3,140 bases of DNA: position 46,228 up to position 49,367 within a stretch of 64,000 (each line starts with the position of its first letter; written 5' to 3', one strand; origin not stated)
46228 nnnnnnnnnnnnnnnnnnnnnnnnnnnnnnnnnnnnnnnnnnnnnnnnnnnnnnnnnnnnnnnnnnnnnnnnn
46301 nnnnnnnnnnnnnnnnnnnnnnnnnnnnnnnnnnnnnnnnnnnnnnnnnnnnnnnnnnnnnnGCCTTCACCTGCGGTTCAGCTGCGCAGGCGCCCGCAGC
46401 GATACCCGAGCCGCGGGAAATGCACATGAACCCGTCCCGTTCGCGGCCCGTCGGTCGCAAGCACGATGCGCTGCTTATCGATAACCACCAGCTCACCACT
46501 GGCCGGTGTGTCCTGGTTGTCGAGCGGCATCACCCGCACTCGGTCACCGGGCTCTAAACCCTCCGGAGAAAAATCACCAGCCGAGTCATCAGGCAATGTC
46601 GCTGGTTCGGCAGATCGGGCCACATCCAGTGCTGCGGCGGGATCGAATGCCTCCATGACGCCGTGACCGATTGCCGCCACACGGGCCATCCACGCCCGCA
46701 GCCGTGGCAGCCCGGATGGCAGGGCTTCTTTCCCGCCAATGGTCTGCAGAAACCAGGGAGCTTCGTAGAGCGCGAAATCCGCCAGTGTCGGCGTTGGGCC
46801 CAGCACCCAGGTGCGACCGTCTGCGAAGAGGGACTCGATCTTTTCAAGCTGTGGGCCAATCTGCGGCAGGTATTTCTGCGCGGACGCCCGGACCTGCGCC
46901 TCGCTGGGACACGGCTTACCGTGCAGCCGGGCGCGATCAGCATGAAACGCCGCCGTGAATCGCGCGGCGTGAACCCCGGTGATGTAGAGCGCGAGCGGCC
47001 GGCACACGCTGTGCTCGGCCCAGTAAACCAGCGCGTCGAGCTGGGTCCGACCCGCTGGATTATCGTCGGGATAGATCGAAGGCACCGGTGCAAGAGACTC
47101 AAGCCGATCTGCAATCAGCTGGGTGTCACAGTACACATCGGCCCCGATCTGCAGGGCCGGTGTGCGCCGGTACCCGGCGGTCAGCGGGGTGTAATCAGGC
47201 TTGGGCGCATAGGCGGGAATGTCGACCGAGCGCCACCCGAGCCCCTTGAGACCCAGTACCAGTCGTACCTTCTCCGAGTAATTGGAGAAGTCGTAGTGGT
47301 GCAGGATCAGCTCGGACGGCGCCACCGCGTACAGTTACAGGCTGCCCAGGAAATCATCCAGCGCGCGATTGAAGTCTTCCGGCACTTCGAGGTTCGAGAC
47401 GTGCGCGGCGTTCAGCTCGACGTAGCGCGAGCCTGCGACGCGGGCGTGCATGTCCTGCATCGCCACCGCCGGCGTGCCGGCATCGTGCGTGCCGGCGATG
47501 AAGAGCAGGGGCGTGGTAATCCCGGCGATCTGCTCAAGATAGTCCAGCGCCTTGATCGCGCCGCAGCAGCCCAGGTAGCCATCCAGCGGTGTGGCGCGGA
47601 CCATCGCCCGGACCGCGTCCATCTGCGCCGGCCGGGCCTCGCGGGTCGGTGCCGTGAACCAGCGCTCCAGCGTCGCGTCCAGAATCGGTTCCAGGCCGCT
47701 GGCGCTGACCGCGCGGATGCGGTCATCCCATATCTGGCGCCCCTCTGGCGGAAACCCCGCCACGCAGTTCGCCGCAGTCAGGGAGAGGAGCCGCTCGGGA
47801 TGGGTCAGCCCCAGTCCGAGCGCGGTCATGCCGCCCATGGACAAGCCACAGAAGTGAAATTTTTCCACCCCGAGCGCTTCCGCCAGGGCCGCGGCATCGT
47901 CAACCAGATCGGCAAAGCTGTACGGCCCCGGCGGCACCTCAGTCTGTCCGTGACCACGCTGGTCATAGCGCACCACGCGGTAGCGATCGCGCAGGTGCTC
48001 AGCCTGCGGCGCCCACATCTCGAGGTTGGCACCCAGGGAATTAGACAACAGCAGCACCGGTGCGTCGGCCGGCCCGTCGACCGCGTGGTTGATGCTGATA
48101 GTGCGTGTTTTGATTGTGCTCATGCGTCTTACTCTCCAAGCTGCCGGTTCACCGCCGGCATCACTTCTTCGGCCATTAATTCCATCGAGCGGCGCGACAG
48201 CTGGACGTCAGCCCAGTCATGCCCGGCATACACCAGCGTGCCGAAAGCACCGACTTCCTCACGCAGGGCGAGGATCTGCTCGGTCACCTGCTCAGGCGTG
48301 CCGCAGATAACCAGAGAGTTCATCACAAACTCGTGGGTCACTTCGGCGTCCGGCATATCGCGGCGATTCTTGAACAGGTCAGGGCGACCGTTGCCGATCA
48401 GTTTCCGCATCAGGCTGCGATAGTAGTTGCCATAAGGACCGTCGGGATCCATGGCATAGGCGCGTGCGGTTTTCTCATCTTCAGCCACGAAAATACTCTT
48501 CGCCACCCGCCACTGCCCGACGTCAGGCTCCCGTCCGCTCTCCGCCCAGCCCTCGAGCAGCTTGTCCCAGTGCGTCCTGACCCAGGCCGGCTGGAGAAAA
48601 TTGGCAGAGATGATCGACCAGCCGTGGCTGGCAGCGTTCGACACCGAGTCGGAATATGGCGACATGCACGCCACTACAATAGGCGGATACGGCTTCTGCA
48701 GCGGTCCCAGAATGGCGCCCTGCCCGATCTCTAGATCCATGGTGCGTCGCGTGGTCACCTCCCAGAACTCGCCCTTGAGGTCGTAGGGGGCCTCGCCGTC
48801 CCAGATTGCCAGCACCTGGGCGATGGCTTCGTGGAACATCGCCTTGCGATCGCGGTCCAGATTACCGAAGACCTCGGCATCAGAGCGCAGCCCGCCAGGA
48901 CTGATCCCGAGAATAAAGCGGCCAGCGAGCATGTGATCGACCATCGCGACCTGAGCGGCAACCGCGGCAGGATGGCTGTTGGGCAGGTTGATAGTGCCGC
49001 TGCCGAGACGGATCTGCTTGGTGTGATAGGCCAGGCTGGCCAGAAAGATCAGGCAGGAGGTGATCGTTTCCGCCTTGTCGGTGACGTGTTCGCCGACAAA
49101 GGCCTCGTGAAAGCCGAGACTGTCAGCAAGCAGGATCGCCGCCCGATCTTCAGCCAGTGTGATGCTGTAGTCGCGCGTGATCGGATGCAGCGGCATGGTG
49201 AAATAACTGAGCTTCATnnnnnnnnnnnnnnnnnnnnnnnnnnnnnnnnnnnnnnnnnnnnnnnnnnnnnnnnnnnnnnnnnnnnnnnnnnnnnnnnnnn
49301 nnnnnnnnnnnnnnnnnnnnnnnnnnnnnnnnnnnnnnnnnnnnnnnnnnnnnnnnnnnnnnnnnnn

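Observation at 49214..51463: Cytoplasmic 'catabolic' reductive dehalogenase homolog (NpRdhA/BhbA-like) in an aerobic-type degradation cluster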

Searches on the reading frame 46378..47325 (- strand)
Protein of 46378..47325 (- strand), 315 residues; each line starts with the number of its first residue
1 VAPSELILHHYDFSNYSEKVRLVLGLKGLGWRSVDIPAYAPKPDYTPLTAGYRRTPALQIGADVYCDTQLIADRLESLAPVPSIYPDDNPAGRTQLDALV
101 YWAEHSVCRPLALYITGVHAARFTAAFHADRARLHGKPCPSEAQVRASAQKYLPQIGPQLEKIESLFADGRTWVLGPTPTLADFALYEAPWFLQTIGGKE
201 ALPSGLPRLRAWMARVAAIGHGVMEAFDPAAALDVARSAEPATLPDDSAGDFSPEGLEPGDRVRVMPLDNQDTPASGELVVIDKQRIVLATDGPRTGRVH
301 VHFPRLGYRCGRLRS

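Call 7: search_protein_families(library=pfam, proteins=[window:46378-47325:-], max_evalue=0.00001)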
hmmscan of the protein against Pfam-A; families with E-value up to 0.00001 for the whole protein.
window:46378-47325:- (315 aa): 5 families
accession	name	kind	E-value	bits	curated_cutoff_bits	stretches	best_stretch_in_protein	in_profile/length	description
PF13417.12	GST_N_3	-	3e-15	56.8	22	1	8-80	1-72/75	Glutathione S-transferase, N-terminal domain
PF13410.11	GST_C_2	-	2.2e-11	44.1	24.9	1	154-215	9-69/69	Glutathione S-transferase, C-terminal domain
PF13409.12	GST_N_2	-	5.4e-11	43.4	25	1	13-77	1-69/70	Glutathione S-transferase, N-terminal domain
PF00043.30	GST_C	-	5.8e-08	33.3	20.7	1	141-218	16-91/93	Glutathione S-transferase, C-terminal domain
PF14497.11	GST_C_3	-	3.9e-06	27.5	21.6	1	151-219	26-94/104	Glutathione S-transferase, C-terminal domain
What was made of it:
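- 46378..47325 (-): 315-aa GST-like protein of an uncharacterised GST family. GST_N and GST_C domains (call 7).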

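Call 16: search_protein_families(library=ncbifam, proteins=[window:46378-47325:-], max_evalue=0.00001)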
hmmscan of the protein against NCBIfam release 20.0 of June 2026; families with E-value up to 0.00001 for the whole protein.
window:46378-47325:- (315 aa): 1 family
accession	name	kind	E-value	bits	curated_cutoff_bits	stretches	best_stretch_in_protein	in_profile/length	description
NF050814.1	FtsZBindFzlA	equivalog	1e-07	32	300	1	5-185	4-171/228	FtsZ-binding protein FzlA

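Call 70: search_solved_structures(query=window:46378-47325:-, max_evalue=0.001)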
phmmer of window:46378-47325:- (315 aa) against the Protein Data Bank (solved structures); distinct sequences matched with E-value up to 0.001: 4.
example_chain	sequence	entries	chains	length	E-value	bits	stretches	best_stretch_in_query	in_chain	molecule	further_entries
4kf9_A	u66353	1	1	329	4.2e-63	217.1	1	2-311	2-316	Glutathione s-transferase protein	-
3ic8_A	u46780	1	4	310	2e-59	205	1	4-310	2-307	uncharacterized GST-like proteinprotein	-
4g10_A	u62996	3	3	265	2.4e-05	27.3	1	3-87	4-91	Glutathione S-transferase homolog | Glutathione S-transferase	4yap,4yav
5nr1_A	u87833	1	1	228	0.0002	24.3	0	5-185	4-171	FtsZ-binding protein FzlA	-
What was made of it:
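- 46378..47325 (-): PDB 4KF9 and 3IC8, E 4e-63 and 2e-59, both uncharacterised (call 70).
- Tried and rejected: Its best solved relatives are uncharacterised GST-like proteins (4KF9, 3IC8), not PcpF or YqjG (call 70).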

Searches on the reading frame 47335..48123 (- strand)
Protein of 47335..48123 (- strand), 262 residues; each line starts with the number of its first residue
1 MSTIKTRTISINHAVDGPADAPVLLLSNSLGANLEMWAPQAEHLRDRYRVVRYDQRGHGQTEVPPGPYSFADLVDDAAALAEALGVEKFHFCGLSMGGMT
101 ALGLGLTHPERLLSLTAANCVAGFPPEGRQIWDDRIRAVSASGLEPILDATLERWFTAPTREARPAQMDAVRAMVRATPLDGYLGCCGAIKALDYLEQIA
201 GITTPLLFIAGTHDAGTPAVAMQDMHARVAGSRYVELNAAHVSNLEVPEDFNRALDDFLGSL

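Call 7: search_protein_families(library=pfam, proteins=[window:47335-48123:-], max_evalue=0.00001)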
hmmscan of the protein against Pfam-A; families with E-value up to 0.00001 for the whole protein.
window:47335-48123:- (262 aa): 3 families
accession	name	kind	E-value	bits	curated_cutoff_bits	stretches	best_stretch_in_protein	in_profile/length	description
PF00561.26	Abhydrolase_1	-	3.8e-26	92.7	25.8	1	22-246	1-243/245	alpha/beta hydrolase fold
PF12697.13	Abhydrolase_6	-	9.9e-17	62.8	26.3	1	29-254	6-217/217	Alpha/beta hydrolase family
PF12146.15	Hydrolase_4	-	1.7e-13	50.9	27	1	47-231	31-219/239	Serine aminopeptidase, S33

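Call 16: search_protein_families(library=ncbifam, proteins=[window:47335-48123:-], max_evalue=0.00001)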
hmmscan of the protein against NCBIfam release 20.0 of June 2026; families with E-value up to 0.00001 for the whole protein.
window:47335-48123:- (262 aa): 26 families (the best 25 are shown)
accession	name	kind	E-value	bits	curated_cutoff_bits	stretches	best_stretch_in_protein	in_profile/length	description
TIGR02427.1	protocat_pcaD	equivalog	9.9e-82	274.1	255.85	1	11-259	2-250/251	3-oxoadipate enol-lactonase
NF051488.1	bifunc_PcaDC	exception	9e-70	235.7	390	1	11-260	2-251/375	bifunctional 3-oxoadipate enol-lactonase/4-carboxymuconolactone decarboxylase PcaDC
NF051487.1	bifunc_PcaCD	exception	4.7e-67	226.9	430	1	9-259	160-411/413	bifunctional 4-carboxymuconolactone decarboxylase/3-oxoadipate enol-lactonase PcaCD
TIGR03611.1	RutD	equivalog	2.7e-30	105.6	238.5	1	16-260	6-256/258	pyrimidine utilization protein D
TIGR01250.1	pro_imino_pep_2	subfamily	1.6e-20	73.9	167.65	2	19-123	24-132/288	proline iminopeptidase-family hydrolase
TIGR03695.1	menH_SHCHC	equivalog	4.2e-18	65.7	208.55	1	31-259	12-251/252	2-succinyl-6-hydroxy-2,4-cyclohexadiene-1-carboxylate synthase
TIGR01738.1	bioH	equivalog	2.4e-17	63.4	206.95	1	24-258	7-244/245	pimeloyl-ACP methyl ester esterase BioH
NF052610.1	macro_16_ester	equivalog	5.2e-17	62.1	420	1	7-118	9-125/281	alpha/beta fold macrolide esterase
NF011457.0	PRK14875.1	equivalog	2.4e-16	59.7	307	1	8-260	119-370/372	acetoin dehydrogenase dihydrolipoyllysine-residue acetyltransferase subunit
NF053693.1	esterase_mleCBF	exception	6.3e-15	55.3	564.5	1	10-240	12-258/279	CBF family alpha/beta fold macrolide esterase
NF053683.1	esterase_mleBRB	exception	5.2e-14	52.5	585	1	18-126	21-136/280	BRB family alpha/beta fold macrolide esterase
NF004514.1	PRK05855.1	equivalog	6.5e-14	51.4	455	1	8-95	9-99/578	SDR family oxidoreductase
NF041759.1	mac_hydro_EstT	equivalog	6.7e-14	51.7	450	1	3-117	4-123/278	macrolide hydrolase EstT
NF045948.1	ProImpepThrmp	equivalog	2.9e-13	49.9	500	1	187-260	215-288/291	proline iminopeptidase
NF045945.1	ProImpepLactob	equivalog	3.2e-13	49.8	400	0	22-103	29-113/293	proline iminopeptidase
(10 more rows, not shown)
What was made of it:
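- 47335..48123 (-): Alpha/beta hydrolase, PcaD-like (3-oxoadipate enol-lactonase family). TIGR02427 scores 274 bits against a cutoff of 256 (call 16).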

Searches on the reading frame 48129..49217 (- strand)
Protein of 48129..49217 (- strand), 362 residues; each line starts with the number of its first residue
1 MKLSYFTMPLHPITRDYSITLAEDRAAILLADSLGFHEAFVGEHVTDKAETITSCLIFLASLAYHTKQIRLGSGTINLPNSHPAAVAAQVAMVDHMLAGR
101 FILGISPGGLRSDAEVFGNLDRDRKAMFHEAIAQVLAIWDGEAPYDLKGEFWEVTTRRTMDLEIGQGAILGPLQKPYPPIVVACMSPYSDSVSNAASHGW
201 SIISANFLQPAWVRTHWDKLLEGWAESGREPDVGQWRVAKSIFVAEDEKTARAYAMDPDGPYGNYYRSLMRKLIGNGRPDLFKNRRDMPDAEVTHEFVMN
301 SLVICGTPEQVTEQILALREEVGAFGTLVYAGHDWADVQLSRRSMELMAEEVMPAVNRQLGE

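Call 7: search_protein_families(library=pfam, proteins=[window:48129-49217:-], max_evalue=0.00001)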
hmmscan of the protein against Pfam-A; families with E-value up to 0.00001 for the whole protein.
window:48129-49217:- (362 aa): 1 family
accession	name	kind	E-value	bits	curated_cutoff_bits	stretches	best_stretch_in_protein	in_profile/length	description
PF00296.26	Bac_luciferase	-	2.4e-47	162.3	27.9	1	1-321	1-309/314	Luciferase-like monooxygenase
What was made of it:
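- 48129..49217 (-): Luciferase-like flavin monooxygenase, translationally coupled to rdhA (ATGA overlap). PF00296 at E 2e-47 (call 7).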

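Call 16: search_protein_families(library=ncbifam, proteins=[window:48129-49217:-], max_evalue=0.00001)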
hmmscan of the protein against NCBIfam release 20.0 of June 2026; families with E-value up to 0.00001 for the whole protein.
window:48129-49217:- (362 aa): 23 families
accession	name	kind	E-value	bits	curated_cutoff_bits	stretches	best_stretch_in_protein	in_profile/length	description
TIGR03558.1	oxido_grp_1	subfamily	1.8e-24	86.6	166.95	1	21-350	19-324/325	MsnO8 family LLM class oxidoreductase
TIGR04027.1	LLM_KPN_01858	hypoth_equivalog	6.3e-22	78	412.9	1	3-143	3-142/326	putative FMN-dependent luciferase-like monooxygenase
TIGR03619.1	F420_Rv2161c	subfamily_domain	2.9e-21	76.2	166.9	1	41-250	17-231/247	TIGR03619 family F420-dependent LLM class oxidoreductase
NF002619.0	PRK02271.1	equivalog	1.6e-16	60.5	276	1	28-252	20-223/329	5,10-methylenetetrahydromethanopterin reductase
TIGR03571.1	lucif_BA3436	subfamily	5.9e-16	58.6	303.9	1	8-143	17-157/304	TIGR03571 family LLM class oxidoreductase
TIGR04020.1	seco_metab_LLM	subfamily_domain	6.8e-16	58.3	244.45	1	29-319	26-310/341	MupA/Atu3671 family FMN-dependent luciferase-like monooxygenase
TIGR03559.1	F420_Rv3520c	subfamily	3.1e-15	56.1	335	1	16-253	7-235/325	LLM class F420-dependent oxidoreductase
TIGR03858.1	LLM_2I7G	subfamily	1.2e-12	47.5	462.25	1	27-356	31-336/337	Atu2307/SP_0267 family LLM class monooxygenase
TIGR03560.1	F420_Rv1855c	subfamily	1.7e-12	47.6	231.4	1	28-157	19-156/227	TIGR03560 family F420-dependent LLM class oxidoreductase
TIGR03621.1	F420_MSMEG_2516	subfamily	2.5e-11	43.3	213.15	1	31-183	23-156/295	TIGR03621 family F420-dependent LLM class oxidoreductase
TIGR03555.1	F420_mer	equivalog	3.3e-11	43.2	348.7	1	28-118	18-102/325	5,10-methylenetetrahydromethanopterin reductase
TIGR03857.1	F420_MSMEG_2249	hypoth_equivalog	9e-11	41.6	218.4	1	31-254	23-224/329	TIGR03857 family LLM class F420-dependent oxidoreductase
TIGR04024.1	F420_NP1902A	hypoth_equivalog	4.5e-10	38.8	345.4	1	30-317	23-298/330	TIGR04024 family LLM class F420-dependent oxidoreductase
NF052254.1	luciferase_Alph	exception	9e-10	38.3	600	1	31-130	31-133/354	luciferase subunit alpha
TIGR04036.1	LLM_CE1758_fam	subfamily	1.6e-09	37.1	479.1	0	30-141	36-146/355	CE1758 family FMN-dependent luciferase-like monooxygenase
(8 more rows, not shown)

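Call 31: search_solved_structures(query=window:48129-49217:-, max_evalue=0.00001)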
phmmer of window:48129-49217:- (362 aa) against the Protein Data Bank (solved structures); distinct sequences matched with E-value up to 0.00001: 13.
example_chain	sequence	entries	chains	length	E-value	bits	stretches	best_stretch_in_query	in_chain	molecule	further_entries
4uwm_A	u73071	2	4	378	1.3e-27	100.3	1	28-356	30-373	3,6-DIKETOCAMPHANE 1,6 MONOOXYGENASE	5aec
7bip_A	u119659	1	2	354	1e-12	51.3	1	27-354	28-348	Luciferase-like monooxygenase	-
8k74_A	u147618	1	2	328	2.9e-12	49.9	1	6-143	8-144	Alkanal monooxygenase alpha chain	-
8cbb_A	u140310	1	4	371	8.9e-11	45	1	30-135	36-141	Alkanal monooxygenase alpha chain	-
2b81_A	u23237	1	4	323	3.3e-07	33.2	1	52-136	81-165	Luciferase-like monooxygenase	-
6ket_A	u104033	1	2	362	4.3e-07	32.8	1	54-319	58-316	PuwE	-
8qpm_A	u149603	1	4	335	9.4e-07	31.7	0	29-110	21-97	5,10-methylenetetrahydromethanopterin reductase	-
6fri_A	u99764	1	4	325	1.4e-06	31.1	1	13-136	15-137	Alkanal monooxygenase beta chain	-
8qpl_A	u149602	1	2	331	2.1e-06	30.5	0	29-110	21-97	5,10-methylenetetrahydromethanopterin reductase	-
8qq8_A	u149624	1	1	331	2.1e-06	30.5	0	29-110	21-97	5,10-methylenetetrahydromethanopterin reductase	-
9fp4_A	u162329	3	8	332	2.9e-06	30.1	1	31-253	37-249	F420-dependent hydroxymycolic acid dehydrogenase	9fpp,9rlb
1brl_A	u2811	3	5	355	6.3e-06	29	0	32-125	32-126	BACTERIAL LUCIFERASE | Alkanal monooxygenase alpha chain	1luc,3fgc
1f07_A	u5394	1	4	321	7.6e-06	28.7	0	28-111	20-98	COENZYME F420-DEPENDENT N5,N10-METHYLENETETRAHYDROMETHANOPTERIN REDUCTASE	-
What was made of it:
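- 48129..49217 (-): The best solved relative is 3,6-diketocamphane 1,6-monooxygenase, E 1e-27 (call 31).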
